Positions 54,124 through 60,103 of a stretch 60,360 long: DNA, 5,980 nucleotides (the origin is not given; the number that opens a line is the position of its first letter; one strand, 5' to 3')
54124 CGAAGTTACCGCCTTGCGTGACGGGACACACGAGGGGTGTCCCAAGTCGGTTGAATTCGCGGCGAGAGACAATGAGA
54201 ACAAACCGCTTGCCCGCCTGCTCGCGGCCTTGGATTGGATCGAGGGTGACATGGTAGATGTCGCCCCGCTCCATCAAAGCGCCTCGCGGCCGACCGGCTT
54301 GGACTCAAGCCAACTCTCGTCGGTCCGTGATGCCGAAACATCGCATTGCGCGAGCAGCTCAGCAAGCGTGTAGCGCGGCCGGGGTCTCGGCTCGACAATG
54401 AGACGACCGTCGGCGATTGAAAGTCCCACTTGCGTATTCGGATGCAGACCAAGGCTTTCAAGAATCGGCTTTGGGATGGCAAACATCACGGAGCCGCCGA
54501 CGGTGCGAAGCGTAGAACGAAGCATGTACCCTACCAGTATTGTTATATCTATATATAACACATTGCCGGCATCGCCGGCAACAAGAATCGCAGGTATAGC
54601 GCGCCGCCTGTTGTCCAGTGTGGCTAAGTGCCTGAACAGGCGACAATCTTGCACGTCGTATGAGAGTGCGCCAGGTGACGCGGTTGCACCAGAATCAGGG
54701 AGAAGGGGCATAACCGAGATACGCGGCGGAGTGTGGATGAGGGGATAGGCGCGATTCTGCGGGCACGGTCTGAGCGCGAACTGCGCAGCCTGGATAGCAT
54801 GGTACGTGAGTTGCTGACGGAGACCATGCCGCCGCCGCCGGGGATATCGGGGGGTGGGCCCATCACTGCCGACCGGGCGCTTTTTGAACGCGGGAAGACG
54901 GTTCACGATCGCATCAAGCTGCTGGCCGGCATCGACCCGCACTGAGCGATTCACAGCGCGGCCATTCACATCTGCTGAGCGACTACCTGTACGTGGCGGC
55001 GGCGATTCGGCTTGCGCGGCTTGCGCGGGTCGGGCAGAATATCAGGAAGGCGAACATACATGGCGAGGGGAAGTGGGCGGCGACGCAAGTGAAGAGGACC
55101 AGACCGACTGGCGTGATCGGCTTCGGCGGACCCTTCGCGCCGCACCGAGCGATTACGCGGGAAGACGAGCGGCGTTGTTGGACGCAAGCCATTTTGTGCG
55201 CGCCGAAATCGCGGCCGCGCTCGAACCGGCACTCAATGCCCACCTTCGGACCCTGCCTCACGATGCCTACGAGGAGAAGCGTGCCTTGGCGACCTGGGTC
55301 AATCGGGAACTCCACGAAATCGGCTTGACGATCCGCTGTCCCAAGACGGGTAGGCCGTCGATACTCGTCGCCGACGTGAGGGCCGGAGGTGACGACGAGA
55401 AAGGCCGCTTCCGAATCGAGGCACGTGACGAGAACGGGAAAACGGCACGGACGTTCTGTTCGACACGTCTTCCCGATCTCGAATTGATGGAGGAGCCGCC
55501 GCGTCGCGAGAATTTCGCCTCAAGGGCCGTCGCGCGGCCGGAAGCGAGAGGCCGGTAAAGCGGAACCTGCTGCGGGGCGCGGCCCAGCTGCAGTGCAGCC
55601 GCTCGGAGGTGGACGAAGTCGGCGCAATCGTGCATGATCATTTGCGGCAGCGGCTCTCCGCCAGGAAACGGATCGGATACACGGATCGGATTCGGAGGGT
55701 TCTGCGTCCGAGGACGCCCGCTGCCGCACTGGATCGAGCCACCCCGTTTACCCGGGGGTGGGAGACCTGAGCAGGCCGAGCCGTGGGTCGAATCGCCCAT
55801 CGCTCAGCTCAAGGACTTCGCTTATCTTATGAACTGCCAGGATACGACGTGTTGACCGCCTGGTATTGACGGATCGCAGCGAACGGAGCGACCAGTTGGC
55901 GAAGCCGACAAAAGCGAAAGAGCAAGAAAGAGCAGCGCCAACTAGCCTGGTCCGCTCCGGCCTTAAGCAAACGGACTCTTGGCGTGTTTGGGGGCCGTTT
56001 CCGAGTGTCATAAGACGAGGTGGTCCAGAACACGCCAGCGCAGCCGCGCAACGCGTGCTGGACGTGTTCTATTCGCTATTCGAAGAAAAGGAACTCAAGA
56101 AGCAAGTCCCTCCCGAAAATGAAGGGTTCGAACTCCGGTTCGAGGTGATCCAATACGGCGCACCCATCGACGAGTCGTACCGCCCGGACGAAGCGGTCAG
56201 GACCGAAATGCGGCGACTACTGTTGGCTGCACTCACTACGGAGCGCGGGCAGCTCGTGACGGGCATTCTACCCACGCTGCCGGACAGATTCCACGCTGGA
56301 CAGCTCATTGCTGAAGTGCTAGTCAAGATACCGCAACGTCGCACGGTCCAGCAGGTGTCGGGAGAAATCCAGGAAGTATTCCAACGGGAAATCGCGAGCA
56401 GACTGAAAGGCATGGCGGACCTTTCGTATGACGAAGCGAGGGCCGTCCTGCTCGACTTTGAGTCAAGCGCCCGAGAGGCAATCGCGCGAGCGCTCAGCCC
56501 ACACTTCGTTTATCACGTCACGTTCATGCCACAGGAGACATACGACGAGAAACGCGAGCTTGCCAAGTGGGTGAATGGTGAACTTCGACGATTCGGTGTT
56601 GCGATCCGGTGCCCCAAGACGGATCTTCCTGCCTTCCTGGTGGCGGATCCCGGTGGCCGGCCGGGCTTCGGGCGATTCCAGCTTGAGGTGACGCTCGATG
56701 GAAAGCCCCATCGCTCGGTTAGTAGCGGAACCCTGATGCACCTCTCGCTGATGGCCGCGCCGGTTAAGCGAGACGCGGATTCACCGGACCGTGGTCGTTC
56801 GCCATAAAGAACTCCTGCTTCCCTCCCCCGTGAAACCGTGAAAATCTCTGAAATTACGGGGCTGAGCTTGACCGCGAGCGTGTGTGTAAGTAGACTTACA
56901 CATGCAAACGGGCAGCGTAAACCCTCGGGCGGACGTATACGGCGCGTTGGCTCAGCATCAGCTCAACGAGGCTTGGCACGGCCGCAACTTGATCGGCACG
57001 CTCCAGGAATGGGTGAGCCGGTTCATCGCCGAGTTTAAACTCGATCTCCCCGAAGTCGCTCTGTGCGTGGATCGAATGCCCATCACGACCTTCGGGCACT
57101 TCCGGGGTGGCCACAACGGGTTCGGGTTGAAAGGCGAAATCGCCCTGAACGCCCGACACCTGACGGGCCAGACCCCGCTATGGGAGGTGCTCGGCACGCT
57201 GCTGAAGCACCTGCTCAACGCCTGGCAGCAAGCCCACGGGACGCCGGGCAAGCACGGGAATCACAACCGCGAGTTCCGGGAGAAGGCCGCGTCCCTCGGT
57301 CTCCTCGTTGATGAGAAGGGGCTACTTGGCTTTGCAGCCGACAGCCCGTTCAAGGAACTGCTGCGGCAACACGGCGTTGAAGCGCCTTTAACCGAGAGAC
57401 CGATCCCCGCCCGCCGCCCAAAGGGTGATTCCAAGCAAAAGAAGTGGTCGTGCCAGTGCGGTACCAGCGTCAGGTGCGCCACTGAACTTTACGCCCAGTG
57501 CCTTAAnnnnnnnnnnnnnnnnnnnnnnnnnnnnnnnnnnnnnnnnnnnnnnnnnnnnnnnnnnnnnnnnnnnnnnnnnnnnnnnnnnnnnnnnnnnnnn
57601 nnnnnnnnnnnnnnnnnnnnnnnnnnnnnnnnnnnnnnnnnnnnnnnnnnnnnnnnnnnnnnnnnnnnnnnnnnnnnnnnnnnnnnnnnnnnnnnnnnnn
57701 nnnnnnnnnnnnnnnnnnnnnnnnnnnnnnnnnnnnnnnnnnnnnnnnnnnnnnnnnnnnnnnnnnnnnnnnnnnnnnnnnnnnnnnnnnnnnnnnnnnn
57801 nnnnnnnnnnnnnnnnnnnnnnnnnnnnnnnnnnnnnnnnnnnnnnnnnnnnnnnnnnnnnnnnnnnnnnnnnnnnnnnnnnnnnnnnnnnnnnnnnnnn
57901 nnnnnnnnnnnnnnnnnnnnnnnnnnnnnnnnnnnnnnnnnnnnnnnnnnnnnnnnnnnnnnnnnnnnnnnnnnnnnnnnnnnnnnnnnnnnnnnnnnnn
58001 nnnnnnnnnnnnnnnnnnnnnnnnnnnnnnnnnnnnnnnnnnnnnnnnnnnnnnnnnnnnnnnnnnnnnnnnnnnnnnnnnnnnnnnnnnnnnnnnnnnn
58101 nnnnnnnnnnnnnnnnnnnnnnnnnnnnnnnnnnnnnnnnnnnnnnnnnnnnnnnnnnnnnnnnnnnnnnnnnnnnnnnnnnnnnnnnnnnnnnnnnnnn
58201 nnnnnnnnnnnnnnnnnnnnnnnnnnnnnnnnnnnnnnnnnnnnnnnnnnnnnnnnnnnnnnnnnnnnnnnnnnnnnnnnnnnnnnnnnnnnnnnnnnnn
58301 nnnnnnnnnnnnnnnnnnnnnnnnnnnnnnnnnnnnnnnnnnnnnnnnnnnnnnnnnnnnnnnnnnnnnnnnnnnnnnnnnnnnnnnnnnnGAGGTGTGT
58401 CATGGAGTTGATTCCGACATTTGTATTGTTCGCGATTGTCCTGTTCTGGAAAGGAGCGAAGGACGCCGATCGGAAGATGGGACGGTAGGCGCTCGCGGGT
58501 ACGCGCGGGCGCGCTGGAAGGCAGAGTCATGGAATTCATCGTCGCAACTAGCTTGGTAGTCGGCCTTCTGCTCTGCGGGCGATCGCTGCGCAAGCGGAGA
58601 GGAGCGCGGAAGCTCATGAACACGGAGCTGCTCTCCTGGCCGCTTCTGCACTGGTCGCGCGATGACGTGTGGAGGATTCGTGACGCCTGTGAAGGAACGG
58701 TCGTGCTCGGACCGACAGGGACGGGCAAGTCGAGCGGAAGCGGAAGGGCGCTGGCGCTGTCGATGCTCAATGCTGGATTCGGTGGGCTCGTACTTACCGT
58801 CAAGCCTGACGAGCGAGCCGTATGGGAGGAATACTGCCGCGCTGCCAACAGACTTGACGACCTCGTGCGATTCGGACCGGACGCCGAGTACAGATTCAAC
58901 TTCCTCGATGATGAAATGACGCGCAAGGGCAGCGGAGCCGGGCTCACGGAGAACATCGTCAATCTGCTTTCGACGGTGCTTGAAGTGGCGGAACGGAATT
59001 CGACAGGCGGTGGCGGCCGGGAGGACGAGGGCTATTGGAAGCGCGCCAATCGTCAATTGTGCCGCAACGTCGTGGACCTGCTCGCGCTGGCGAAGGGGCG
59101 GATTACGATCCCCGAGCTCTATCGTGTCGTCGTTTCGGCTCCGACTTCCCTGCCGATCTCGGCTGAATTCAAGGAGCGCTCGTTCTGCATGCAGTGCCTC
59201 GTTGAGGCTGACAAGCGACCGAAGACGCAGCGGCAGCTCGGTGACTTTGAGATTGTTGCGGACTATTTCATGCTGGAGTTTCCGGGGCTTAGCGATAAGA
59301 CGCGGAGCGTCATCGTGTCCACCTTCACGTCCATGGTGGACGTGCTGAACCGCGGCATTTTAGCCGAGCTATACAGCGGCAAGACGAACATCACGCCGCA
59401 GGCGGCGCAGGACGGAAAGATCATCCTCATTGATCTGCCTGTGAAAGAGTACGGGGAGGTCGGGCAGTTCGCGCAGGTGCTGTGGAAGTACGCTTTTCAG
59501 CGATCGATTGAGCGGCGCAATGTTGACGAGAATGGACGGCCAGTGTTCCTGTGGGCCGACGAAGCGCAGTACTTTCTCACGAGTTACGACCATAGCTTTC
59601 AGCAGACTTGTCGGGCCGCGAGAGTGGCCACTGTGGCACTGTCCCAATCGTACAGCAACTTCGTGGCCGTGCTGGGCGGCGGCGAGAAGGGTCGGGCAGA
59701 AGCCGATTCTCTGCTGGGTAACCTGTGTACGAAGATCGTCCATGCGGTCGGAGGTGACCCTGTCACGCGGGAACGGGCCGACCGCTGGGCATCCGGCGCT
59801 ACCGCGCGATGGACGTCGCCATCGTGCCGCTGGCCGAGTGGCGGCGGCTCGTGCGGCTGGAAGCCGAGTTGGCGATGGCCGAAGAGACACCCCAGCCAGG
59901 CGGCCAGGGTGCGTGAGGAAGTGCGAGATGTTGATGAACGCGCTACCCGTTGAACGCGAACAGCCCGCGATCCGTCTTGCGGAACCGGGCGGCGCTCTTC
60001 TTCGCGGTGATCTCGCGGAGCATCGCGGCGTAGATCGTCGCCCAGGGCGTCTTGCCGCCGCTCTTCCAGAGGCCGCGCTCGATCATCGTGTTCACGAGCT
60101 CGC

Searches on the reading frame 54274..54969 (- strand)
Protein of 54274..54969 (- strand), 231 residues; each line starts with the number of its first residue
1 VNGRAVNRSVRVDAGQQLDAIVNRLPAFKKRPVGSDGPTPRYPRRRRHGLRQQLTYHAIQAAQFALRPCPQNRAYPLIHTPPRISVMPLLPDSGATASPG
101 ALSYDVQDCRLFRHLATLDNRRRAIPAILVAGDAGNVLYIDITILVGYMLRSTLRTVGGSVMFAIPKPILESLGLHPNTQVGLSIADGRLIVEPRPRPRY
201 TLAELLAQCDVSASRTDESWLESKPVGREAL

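Call 79: search_protein_families(library=pfam, proteins=[window:54274-54969:-], max_evalue=0.001)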
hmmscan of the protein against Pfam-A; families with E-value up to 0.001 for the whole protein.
window:54274-54969:- (231 aa): 1 family
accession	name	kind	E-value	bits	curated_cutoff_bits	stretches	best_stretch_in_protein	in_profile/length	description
PF04014.23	MazE_antitoxin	-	0.00015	22.1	24.7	1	155-198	2-46/48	Antidote-toxin recognition MazE, bacterial antitoxin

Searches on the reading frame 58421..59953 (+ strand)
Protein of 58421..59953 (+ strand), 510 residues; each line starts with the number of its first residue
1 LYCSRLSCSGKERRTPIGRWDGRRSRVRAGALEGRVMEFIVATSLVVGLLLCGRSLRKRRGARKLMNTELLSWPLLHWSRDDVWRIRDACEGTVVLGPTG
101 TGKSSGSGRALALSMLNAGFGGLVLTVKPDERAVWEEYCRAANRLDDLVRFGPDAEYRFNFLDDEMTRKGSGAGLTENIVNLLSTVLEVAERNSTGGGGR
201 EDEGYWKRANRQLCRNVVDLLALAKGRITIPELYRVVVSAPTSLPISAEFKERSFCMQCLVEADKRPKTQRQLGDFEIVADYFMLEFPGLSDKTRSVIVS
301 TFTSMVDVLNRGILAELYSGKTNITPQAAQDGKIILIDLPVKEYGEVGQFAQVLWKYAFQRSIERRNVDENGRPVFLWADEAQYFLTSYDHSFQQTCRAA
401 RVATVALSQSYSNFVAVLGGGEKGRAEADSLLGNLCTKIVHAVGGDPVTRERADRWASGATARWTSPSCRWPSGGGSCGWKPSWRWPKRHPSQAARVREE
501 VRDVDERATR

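Call 79: search_protein_families(library=pfam, proteins=[window:58421-59953:+], max_evalue=0.001)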
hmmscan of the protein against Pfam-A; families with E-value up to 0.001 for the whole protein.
window:58421-59953:+ (510 aa): 1 family
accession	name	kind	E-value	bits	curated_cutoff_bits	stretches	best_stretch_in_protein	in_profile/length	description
PF02534.20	T4SS-DNA_transf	-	0.00028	20.3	20.1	1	94-447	48-372/468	Type IV secretory system Conjugative DNA transfer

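Call 80: search_protein_families(library=padloc, proteins=[window:58421-59953:+], max_evalue=0.001)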
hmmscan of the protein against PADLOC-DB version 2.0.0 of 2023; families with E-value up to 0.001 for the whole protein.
window:58421-59953:+ (510 aa): 1 family
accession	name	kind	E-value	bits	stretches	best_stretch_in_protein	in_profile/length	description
PDLC04140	mad8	-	8.6e-08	30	1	93-450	30-259/314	mads_8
